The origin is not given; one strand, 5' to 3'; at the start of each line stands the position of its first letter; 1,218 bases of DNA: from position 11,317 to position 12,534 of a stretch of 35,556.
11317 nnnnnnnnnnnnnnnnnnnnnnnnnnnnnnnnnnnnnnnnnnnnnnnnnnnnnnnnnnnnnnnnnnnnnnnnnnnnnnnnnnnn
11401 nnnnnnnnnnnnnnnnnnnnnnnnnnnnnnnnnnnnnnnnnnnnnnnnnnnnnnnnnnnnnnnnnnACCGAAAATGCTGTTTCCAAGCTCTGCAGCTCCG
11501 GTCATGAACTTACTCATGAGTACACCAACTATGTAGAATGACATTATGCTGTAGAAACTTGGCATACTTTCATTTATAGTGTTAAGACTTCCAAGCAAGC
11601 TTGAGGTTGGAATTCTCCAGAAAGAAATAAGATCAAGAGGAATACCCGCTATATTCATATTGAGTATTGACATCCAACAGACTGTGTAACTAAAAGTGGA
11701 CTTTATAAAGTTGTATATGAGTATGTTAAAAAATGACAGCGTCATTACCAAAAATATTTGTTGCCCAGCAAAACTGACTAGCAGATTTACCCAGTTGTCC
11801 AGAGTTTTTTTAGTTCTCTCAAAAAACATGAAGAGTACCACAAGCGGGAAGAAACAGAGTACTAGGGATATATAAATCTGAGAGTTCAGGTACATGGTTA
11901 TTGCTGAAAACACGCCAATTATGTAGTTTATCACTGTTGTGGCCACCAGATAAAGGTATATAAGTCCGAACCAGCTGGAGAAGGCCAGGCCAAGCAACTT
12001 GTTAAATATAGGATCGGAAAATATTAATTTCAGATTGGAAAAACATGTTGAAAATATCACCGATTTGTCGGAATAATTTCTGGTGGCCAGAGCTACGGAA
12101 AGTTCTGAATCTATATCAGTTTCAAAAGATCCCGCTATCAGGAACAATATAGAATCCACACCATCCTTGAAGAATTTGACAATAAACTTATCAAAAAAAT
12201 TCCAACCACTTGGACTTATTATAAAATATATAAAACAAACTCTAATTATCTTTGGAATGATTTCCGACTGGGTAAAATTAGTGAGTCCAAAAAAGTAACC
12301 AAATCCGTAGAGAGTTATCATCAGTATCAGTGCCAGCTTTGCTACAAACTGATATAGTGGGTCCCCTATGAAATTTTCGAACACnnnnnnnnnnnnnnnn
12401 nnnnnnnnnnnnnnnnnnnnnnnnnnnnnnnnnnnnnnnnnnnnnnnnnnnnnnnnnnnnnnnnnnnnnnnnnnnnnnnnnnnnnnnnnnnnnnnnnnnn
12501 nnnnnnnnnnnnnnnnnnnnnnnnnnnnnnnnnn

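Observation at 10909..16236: Orphan 1,775-aa lipoprotein fused to a VirB6/TrbL-type membrane domain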

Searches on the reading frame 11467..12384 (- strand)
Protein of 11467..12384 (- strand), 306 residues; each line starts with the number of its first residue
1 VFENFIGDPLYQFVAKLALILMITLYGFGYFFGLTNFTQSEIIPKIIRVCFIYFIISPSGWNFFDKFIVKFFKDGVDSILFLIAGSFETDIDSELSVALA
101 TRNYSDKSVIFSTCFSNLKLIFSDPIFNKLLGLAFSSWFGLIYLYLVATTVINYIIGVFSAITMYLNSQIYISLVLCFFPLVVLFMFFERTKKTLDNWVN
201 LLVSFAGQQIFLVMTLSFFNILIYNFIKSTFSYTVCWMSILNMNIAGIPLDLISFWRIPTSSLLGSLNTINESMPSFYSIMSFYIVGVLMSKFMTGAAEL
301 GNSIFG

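Call 65: find_homologous_proteins(query=A7, max_evalue=0.001)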
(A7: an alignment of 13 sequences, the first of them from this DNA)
Query A7 (13 sequences) (306 aa, profile of the alignment): 7 proteins with E <= 0.001 among 8000 candidates.
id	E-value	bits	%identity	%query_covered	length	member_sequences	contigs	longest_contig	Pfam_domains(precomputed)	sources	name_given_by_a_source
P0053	3.6e-124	432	65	100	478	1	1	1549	PF04610.20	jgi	jgi:type IV secretory pathway VirB6-like protein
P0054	5.4e-94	333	80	75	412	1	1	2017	PF04610.20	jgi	jgi:hypothetical protein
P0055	8.2e-44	168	84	38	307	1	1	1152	-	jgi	jgi:hypothetical protein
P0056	1.4e-43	167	65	40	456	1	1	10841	-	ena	-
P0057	1.6e-25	108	28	77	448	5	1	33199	PF04610.20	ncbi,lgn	-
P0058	5.7e-25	106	27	77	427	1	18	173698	PF04610.20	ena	-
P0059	3.6e-22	97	24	70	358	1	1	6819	PF04610.20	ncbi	ncbi:MAG: type IV secretion system protein, partial [Rickettsiales bacterium]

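Call 66: find_encoding_contigs(protein=P0058, flank=10000, max_places=2)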
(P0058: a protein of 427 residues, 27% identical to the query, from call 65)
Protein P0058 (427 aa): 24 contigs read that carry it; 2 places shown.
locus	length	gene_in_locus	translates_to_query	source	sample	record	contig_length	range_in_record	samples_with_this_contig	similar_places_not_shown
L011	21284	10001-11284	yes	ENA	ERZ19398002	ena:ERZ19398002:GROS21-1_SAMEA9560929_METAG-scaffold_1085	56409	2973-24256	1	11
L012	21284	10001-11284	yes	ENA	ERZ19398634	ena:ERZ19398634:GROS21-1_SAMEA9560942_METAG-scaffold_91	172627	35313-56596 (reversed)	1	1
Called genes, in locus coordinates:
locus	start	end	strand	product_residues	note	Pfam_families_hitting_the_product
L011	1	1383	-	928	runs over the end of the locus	PF02463:SMC_N (faint), PF17760:UvrA_inter, PF17755:UvrA_DNA-bind, PF00005:ABC_tran (faint)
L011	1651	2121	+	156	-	PF00436:SSB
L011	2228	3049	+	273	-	PF01678:DAP_epimerase, PF02567:PhzC-PhzF (faint), PF01678:DAP_epimerase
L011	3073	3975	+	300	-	PF02881:SRP54_N (weak), PF03308:MeaB (faint), PF13604:AAA_30, PF20720:nSTAND3 (faint), PF00448:SRP54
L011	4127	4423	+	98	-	PF05101:VirB3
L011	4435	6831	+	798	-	PF27097:VirB4_TrbE_N, PF03135:CagE_TrbE_VirB, PF12846:AAA_10 (faint), PF19044:P-loop_TraG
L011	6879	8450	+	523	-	PF04610:TrbL (faint)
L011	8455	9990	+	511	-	PF04610:TrbL (weak)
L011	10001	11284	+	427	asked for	PF04610:TrbL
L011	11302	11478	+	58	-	-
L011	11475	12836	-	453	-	-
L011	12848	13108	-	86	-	PF11020:DUF2610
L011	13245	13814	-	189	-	-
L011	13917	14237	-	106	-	PF04800:NDUS4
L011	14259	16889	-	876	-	PF01751:Toprim, PF01131:Topoisom_bac, PF01396:Zn_ribbon_Top1, PF13368:Toprim_C_rpt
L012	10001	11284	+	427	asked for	PF04610:TrbL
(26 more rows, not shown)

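Call 67: find_encoding_contigs(protein=P0057, flank=10000, max_places=2)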
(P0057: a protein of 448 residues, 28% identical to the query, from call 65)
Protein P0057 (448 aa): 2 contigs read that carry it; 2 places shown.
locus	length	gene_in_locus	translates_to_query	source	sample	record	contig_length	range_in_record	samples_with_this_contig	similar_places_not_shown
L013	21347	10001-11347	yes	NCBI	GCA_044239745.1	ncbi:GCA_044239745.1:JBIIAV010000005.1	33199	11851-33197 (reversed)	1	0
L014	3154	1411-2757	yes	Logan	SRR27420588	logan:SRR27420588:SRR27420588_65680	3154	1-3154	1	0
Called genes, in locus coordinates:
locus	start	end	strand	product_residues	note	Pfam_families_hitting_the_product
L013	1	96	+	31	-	?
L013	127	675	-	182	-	-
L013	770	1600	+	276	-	PF01678:DAP_epimerase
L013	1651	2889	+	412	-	PF00919:UPF0004, PF04055:Radical_SAM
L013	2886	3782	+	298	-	PF02881:SRP54_N (weak), PF06414:Zeta_toxin (faint), PF13604:AAA_30 (weak), PF00448:SRP54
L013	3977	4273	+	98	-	PF05101:VirB3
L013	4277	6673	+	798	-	PF27097:VirB4_TrbE_N, PF03135:CagE_TrbE_VirB, PF12846:AAA_10 (faint), PF19044:P-loop_TraG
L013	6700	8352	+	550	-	PF04610:TrbL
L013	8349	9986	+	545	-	-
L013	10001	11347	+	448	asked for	PF04610:TrbL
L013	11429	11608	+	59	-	-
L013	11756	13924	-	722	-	-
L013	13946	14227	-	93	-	PF11020:DUF2610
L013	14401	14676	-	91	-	PF04800:NDUS4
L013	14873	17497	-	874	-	PF01751:Toprim, PF01131:Topoisom_bac, PF01396:Zn_ribbon_Top1, PF13368:Toprim_C_rpt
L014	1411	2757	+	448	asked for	PF04610:TrbL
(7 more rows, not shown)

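Call 68: find_encoding_contigs(protein=P0059, flank=10000, max_places=3)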
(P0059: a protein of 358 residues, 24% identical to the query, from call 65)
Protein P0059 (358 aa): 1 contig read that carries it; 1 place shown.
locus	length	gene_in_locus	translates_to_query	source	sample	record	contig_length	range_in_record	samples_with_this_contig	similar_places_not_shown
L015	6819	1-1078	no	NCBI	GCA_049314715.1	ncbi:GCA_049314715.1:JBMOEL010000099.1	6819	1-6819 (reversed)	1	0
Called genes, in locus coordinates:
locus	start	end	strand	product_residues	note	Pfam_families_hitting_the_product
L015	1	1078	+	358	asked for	PF04610:TrbL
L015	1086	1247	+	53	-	-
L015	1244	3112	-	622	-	-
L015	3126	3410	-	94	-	PF11020:DUF2610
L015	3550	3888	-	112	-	-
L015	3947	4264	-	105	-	PF04800:NDUS4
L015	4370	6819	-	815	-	?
